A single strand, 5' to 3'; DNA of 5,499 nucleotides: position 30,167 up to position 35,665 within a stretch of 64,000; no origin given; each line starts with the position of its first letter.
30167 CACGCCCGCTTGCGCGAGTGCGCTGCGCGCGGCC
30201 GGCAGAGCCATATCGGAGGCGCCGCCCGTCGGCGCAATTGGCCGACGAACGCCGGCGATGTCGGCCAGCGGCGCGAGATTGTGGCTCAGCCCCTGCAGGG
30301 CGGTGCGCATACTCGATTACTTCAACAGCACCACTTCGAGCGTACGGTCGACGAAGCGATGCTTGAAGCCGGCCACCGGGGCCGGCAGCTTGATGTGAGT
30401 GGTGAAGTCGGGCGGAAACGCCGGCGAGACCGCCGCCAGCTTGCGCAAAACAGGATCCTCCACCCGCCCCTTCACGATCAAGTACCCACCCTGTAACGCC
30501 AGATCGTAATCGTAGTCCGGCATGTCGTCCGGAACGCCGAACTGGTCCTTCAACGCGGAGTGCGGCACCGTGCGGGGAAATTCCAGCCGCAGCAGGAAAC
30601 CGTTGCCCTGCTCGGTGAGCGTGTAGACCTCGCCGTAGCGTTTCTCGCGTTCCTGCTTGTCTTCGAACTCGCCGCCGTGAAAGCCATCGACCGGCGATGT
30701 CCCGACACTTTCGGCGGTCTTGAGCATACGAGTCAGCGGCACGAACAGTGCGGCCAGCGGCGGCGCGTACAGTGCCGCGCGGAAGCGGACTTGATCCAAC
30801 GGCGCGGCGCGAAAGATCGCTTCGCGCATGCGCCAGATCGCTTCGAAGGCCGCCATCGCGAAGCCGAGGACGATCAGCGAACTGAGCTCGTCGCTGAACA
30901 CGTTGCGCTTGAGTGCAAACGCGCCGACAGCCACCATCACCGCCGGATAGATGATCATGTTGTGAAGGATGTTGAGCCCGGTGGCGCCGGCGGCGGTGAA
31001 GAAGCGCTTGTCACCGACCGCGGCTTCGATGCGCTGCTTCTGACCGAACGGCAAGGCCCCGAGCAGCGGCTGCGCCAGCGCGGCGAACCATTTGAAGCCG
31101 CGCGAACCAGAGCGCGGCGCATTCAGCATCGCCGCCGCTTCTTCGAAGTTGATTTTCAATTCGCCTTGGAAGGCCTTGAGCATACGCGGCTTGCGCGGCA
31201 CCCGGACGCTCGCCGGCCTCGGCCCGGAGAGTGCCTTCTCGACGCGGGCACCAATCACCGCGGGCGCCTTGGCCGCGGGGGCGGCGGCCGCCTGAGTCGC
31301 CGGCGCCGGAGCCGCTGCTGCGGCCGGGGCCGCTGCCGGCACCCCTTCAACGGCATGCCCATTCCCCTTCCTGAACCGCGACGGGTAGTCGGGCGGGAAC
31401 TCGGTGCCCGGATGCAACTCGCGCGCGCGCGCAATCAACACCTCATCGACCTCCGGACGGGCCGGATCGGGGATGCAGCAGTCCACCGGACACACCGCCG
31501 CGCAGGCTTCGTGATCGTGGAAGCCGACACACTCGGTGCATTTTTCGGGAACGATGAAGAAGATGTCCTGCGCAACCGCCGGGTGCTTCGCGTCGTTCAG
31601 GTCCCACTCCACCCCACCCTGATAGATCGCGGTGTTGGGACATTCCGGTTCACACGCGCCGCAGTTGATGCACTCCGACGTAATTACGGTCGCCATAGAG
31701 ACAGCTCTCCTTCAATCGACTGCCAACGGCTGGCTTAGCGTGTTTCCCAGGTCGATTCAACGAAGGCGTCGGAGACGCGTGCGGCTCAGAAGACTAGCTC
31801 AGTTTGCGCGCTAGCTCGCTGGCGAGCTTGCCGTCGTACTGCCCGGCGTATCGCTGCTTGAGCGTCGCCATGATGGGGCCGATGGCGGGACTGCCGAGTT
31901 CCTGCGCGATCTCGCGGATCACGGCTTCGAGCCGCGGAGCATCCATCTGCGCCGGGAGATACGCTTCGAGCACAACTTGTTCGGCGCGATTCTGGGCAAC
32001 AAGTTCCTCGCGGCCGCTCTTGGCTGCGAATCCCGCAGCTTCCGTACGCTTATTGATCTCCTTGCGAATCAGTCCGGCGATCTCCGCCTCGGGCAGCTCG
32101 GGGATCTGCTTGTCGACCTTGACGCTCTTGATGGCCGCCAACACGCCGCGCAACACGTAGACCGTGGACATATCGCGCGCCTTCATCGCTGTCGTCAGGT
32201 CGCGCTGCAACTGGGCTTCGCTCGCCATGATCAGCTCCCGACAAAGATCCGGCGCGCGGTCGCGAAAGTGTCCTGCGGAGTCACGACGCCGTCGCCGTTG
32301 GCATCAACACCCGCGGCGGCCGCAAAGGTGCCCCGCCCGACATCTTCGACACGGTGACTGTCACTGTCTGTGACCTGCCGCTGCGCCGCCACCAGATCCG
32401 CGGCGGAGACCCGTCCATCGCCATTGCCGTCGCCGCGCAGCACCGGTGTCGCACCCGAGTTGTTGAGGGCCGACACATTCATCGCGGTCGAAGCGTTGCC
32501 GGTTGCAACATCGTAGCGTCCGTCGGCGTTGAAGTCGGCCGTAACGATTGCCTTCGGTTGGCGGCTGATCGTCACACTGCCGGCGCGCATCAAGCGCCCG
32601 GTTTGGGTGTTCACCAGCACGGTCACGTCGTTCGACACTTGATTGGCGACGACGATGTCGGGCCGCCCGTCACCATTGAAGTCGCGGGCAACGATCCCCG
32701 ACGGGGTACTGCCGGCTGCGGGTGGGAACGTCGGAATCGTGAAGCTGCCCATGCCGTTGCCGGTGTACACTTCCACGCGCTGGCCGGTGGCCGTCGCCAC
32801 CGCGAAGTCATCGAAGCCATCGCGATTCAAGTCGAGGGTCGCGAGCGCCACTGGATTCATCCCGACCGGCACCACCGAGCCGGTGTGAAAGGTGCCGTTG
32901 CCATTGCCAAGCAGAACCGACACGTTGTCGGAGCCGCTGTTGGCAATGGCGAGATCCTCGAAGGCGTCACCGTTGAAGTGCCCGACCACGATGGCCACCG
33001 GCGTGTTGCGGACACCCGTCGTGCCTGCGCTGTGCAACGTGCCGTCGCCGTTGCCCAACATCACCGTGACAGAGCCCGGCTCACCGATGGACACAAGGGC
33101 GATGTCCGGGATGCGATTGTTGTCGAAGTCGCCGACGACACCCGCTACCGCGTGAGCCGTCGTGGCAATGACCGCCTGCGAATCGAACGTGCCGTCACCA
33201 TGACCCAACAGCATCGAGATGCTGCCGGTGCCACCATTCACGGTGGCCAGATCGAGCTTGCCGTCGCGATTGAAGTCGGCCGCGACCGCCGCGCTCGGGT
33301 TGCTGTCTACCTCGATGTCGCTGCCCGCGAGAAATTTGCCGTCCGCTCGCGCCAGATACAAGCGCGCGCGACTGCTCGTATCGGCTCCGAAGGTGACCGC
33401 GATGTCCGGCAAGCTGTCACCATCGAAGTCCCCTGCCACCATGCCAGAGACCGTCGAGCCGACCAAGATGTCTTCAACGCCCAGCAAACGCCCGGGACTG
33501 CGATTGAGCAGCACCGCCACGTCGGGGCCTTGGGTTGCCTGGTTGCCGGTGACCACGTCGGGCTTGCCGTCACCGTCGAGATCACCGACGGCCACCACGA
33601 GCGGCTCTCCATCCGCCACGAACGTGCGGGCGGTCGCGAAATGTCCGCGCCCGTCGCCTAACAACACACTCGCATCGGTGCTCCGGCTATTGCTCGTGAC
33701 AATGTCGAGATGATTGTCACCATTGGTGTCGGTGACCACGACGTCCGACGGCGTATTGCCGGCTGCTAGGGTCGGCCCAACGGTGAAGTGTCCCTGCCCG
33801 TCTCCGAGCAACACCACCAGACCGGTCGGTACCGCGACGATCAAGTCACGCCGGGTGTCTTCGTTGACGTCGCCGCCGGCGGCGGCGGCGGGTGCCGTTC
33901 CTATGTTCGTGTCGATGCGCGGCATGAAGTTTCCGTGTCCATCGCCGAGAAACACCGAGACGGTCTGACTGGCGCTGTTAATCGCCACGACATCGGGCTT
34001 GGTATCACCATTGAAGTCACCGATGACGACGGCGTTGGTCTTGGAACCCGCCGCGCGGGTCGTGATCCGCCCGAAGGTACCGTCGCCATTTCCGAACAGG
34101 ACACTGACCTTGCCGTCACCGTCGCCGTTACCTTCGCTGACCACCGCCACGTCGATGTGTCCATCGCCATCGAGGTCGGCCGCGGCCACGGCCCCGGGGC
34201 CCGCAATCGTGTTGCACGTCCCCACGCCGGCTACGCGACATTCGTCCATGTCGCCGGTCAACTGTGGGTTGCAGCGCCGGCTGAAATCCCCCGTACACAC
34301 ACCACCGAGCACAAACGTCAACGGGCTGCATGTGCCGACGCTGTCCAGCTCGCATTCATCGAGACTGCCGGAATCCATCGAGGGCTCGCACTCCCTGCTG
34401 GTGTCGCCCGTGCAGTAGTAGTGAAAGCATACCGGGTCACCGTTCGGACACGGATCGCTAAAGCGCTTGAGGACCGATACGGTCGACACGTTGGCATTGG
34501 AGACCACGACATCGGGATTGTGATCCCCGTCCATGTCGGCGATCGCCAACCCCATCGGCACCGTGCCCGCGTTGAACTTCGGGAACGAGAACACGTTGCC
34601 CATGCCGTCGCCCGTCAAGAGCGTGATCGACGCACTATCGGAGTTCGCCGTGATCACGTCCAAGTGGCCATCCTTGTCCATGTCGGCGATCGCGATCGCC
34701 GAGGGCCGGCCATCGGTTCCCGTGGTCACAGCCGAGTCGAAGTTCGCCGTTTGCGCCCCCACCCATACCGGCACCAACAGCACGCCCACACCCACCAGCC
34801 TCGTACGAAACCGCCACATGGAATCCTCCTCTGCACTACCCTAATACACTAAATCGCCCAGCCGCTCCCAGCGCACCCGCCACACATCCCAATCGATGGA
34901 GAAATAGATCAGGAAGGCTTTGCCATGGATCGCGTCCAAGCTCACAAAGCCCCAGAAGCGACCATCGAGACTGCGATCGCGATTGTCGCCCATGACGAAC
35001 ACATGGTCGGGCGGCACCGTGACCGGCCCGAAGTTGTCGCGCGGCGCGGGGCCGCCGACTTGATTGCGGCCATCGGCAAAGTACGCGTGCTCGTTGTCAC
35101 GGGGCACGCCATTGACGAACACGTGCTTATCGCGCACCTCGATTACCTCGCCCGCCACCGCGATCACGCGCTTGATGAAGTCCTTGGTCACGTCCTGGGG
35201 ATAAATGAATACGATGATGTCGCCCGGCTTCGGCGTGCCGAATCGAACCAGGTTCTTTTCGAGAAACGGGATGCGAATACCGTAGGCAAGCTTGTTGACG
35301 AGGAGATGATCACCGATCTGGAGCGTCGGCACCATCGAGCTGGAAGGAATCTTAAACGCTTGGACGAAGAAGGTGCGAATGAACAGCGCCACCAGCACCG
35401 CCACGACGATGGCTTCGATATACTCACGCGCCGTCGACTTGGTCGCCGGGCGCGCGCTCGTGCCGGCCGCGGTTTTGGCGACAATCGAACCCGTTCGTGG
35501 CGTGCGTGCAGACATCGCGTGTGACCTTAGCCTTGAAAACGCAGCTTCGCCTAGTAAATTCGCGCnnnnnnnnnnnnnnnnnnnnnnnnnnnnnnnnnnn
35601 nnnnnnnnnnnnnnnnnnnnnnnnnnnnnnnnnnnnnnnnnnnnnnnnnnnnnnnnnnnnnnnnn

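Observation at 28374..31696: Translationally coupled trio: ferredoxin-membrane-ACD fusion plus a KAS III pair, upstream of rimI-hpnH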

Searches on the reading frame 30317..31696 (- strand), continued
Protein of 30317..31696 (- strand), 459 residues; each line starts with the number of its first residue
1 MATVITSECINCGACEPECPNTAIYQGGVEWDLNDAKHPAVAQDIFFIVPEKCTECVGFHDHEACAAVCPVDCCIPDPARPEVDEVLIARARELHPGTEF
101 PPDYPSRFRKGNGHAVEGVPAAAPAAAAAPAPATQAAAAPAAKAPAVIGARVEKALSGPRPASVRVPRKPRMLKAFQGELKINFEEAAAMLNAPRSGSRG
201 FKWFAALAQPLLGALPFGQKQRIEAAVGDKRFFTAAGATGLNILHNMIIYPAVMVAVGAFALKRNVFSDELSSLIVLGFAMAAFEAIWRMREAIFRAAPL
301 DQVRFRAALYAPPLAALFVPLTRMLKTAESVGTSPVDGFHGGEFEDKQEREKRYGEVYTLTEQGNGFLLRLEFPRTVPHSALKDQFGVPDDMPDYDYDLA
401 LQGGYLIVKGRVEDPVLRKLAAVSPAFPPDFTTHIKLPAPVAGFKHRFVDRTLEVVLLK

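Call 24: fold_search(model_id=the predicted structure, library=pdb)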
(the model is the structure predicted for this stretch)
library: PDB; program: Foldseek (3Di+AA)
matches with E <= 10: 472; with E <= 0.001: 1
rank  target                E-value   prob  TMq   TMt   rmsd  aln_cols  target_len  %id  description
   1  6l6m_A                3.4e-04  1.00  0.16  0.61   5.9       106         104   20  HSP18.5 from E. histolytica (released 2020-11-04)
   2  6l6m_B                1.8e-03  1.00  0.16  0.61   5.9       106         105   20  HSP18.5 from E. histolytica (released 2020-11-04)
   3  3w1z_B                2.2e-03  1.00  0.17  0.49   8.4       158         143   16  Heat shock protein 16.0 from Schizosaccharomyces pombe (released 2013-03-13)
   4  4rzk_B                4.6e-03  1.00  0.14  0.66   5.1       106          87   20  Crystal structure of Sulfolobus solfataricus Hsp20.1 ACD (released 2015-12-23)
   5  5ds1_C                4.6e-03  1.00  0.15  0.69   7.0       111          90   12  Core domain of the class II small heat-shock protein HSP 17.7 from Pisum sativum (released 2016-09-28)
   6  3vqm_C                6.2e-03  1.00  0.15  0.60   6.6       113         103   13  Small heat shock protein hsp14.0 of C-terminal deletion variant with C-terminal peptide (released 2012-06-06)
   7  3w1z_D                6.9e-03  1.00  0.16  0.60   5.6       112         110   19  Heat shock protein 16.0 from Schizosaccharomyces pombe (released 2013-03-13)
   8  5zul_E                7.7e-03  1.00  0.15  0.66   7.7       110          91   11  Small heat shock protein from Mycobacterium marinum M : Form-3 (released 2019-01-30)
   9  4rzk_A                8.2e-03  1.00  0.14  0.67   5.0       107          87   20  Crystal structure of Sulfolobus solfataricus Hsp20.1 ACD (released 2015-12-23)
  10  3gla_B                8.7e-03  1.00  0.16  0.66   6.7       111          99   16  Crystal Structure of the hspA from Xanthomonas axonopodis (released 2009-03-24)
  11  3vql_A                9.2e-03  1.00  0.14  0.58   6.7       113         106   12  Small heat shock protein hsp14.0 of C-terminal deletion variant (released 2012-06-06)
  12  6ewn_A                9.2e-03  1.00  0.15  0.61   6.2       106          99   19  HspA from Thermosynechococcus vulcanus in the presence of 2M urea with initial stages of denaturation (released 2018-10-17)
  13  3w1z_A                9.2e-03  1.00  0.17  0.52   9.2       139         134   16  Heat shock protein 16.0 from Schizosaccharomyces pombe (released 2013-03-13)
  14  3gt6_B                1.1e-02  1.00  0.16  0.66   6.7       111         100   16  Crystal Structure of the hspA from Xanthomonas axonopodis (released 2011-02-16)
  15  3vqm_D                1.2e-02  1.00  0.15  0.56   6.6       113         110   13  Small heat shock protein hsp14.0 of C-terminal deletion variant with C-terminal peptide (released 2012-06-06)
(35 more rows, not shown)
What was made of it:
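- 30320..30631 (-): C-terminal alpha-crystallin-domain-like beta sandwich (aa ~356-459). The top 50 Foldseek PDB hits are all small-HSP ACDs: 6l6m at E 3e-4, with TM 0.6-0.69 normalised to the target (call 24).
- Closest known: Small heat-shock proteins. Same: The C-terminal ~105 residues fold as an ACD-like beta sandwich, and all of the top 50 Foldseek hits are sHSPs (call 24).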

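Call 40: search_protein_families(library=ncbifam, proteins=[L001:9431-9961:+, L005:9438-9887:+, L008:9501-9902:+, L009:9442-9879:+, L010:1744-2178:+, L011:9496-9927:+, L012:9383-9823:+, L014:11483-11938:+, L003:11390-11872:+], max_evalue=1e-12)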
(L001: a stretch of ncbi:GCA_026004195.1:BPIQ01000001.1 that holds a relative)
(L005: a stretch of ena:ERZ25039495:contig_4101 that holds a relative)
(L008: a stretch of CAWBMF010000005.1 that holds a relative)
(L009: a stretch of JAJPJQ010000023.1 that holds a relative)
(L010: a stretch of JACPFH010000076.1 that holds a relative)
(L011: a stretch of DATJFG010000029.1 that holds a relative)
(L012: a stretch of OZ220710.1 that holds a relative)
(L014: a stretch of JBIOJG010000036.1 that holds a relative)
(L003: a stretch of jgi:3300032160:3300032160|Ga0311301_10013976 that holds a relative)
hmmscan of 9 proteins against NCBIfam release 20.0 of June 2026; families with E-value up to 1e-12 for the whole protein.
L001:9431-9961:+ (176 aa): 2 families
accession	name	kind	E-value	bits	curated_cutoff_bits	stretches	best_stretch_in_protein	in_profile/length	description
TIGR01575.1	rimI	equivalog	9.6e-26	90.5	86.4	1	19-142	6-131/132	ribosomal protein S18-alanine N-acetyltransferase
NF007025.1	PRK09491.1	equivalog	9.7e-17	61.3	173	1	12-135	8-130/145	ribosomal protein S18-alanine N-acetyltransferase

L005:9438-9887:+ (149 aa): 2 families
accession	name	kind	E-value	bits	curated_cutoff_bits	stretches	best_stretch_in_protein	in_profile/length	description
TIGR01575.1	rimI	equivalog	1.8e-32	112.2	86.4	1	11-143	2-132/132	ribosomal protein S18-alanine N-acetyltransferase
NF007025.1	PRK09491.1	equivalog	3.8e-26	91.8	173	1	5-144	5-142/145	ribosomal protein S18-alanine N-acetyltransferase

L008:9501-9902:+ (134 aa): 2 families
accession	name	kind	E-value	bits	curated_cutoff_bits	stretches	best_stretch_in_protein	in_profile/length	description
TIGR01575.1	rimI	equivalog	2.6e-35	121.4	86.4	1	1-132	1-132/132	ribosomal protein S18-alanine N-acetyltransferase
NF007025.1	PRK09491.1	equivalog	3.9e-21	75.5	173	1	1-133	10-142/145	ribosomal protein S18-alanine N-acetyltransferase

L009:9442-9879:+ (146 aa): 2 families
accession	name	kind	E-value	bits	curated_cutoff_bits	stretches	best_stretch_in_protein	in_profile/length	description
TIGR01575.1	rimI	equivalog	5.3e-38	130.1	86.4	1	10-140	1-132/132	ribosomal protein S18-alanine N-acetyltransferase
NF007025.1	PRK09491.1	equivalog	1.8e-27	96.1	173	1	6-144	6-145/145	ribosomal protein S18-alanine N-acetyltransferase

L010:1744-2178:+ (145 aa): 2 families
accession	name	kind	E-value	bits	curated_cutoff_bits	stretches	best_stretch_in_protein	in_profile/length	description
TIGR01575.1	rimI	equivalog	2.7e-38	131.1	86.4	1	11-141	1-132/132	ribosomal protein S18-alanine N-acetyltransferase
NF007025.1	PRK09491.1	equivalog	3e-26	92.1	173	1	5-144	4-144/145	ribosomal protein S18-alanine N-acetyltransferase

L011:9496-9927:+ (144 aa): 2 families
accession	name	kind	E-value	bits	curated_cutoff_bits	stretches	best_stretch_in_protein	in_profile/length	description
TIGR01575.1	rimI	equivalog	4.2e-39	133.7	86.4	1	10-140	1-132/132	ribosomal protein S18-alanine N-acetyltransferase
NF007025.1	PRK09491.1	equivalog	6.2e-28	97.6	173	1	6-143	6-144/145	ribosomal protein S18-alanine N-acetyltransferase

L012:9383-9823:+ (147 aa): 2 families
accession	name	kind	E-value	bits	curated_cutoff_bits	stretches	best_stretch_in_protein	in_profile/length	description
TIGR01575.1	rimI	equivalog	1.2e-38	132.3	86.4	1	8-138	1-132/132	ribosomal protein S18-alanine N-acetyltransferase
NF007025.1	PRK09491.1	equivalog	3.5e-24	85.4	173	1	3-139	5-142/145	ribosomal protein S18-alanine N-acetyltransferase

L014:11483-11938:+ (152 aa): 2 families
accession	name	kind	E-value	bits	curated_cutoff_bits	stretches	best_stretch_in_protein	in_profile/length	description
TIGR01575.1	rimI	equivalog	7.9e-34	116.7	86.4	1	8-140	1-132/132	ribosomal protein S18-alanine N-acetyltransferase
NF007025.1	PRK09491.1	equivalog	5.6e-25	88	173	1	3-141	5-142/145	ribosomal protein S18-alanine N-acetyltransferase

L003:11390-11872:+ (160 aa): 2 families
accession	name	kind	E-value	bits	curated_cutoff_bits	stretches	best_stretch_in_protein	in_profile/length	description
TIGR01575.1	rimI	equivalog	6.4e-36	123.4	86.4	1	5-137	1-132/132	ribosomal protein S18-alanine N-acetyltransferase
NF007025.1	PRK09491.1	equivalog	1.2e-23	83.6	173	1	3-138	8-142/145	ribosomal protein S18-alanine N-acetyltransferase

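Call 42: find_related_loci(query=A3, collection=metagenome_contigs, flank=6000)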
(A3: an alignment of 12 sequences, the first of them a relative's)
Query A3 (286 aa) in metagenome_contigs; peptide patterns used: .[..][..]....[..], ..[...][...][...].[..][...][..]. (x = any residue, [..] = any of these).
600 stretches matched a pattern (row limit reached: there are more); 198 encode a relative of the query (tblastn E <= 1e-3); the best 80 are kept; 80 distinct loci.
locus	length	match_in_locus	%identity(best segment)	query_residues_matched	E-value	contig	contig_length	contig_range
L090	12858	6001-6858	74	1-286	6e-148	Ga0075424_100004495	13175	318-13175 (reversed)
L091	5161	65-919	78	1-286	2e-137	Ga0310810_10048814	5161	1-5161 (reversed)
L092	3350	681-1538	65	1-286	1e-135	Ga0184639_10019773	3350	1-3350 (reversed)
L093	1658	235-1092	58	1-286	5e-125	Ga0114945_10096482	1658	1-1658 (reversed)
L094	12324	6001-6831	59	1-277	5e-115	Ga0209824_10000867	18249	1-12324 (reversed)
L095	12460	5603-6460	59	1-286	1e-114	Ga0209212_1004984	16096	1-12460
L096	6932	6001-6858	60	1-286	3e-114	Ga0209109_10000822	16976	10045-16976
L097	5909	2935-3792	60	1-286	1e-113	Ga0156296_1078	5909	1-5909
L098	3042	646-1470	59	1-275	4e-117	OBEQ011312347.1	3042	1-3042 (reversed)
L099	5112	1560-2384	59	1-275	9e-113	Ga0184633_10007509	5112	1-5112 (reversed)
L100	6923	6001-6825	58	1-275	9e-112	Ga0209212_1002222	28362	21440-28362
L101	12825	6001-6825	57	1-275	2e-111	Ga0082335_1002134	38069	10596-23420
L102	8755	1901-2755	58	1-286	1e-111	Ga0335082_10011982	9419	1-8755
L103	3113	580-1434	57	1-286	8e-113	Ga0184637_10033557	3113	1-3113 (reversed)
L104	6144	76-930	58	1-286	2e-109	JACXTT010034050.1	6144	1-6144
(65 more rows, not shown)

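Call 63: search_protein_families(library=pfam, proteins=[L009:8469-9326:+], max_evalue=10)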
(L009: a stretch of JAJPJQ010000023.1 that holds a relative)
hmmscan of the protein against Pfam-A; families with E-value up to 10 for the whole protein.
L009:8469-9326:+ (286 aa): 0 families

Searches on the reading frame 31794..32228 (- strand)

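Call 7: search_protein_families(library=pfam, proteins=[window:31794-32228:-], max_evalue=0.01)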
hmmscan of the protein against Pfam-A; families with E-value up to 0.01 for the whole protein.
window:31794-32228:- (144 aa): 1 family
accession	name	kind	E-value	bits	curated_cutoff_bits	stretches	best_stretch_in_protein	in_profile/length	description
PF09424.15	YqeY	-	9.8e-32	110.4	27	1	5-141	2-140/143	Yqey-like protein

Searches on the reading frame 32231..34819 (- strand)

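Call 7: search_protein_families(library=pfam, proteins=[window:32231-34819:-], max_evalue=0.01)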
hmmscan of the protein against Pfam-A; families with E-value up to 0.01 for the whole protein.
window:32231-34819:- (862 aa): 3 families
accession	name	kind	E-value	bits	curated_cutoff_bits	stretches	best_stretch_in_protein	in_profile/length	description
PF13517.12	FG-GAP_3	-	8.7e-87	286.1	26.9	13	663-724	1-61/61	FG-GAP-like repeat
PF01839.29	FG-GAP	-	5.2e-47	157.5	22.1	5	409-428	5-24/37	FG-GAP repeat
PF00404.24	Dockerin_1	-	0.00036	21.1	22.9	1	796-850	2-48/57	Dockerin type I domain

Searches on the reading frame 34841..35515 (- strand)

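Call 7: search_protein_families(library=pfam, proteins=[window:34841-35515:-], max_evalue=0.01)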
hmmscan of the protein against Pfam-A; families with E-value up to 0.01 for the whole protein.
window:34841-35515:- (224 aa): 1 family
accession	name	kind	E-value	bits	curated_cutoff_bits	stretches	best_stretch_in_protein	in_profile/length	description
PF10502.14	Peptidase_S26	-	3.7e-50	170.6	22.9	1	30-205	2-168/168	Signal peptidase, peptidase S26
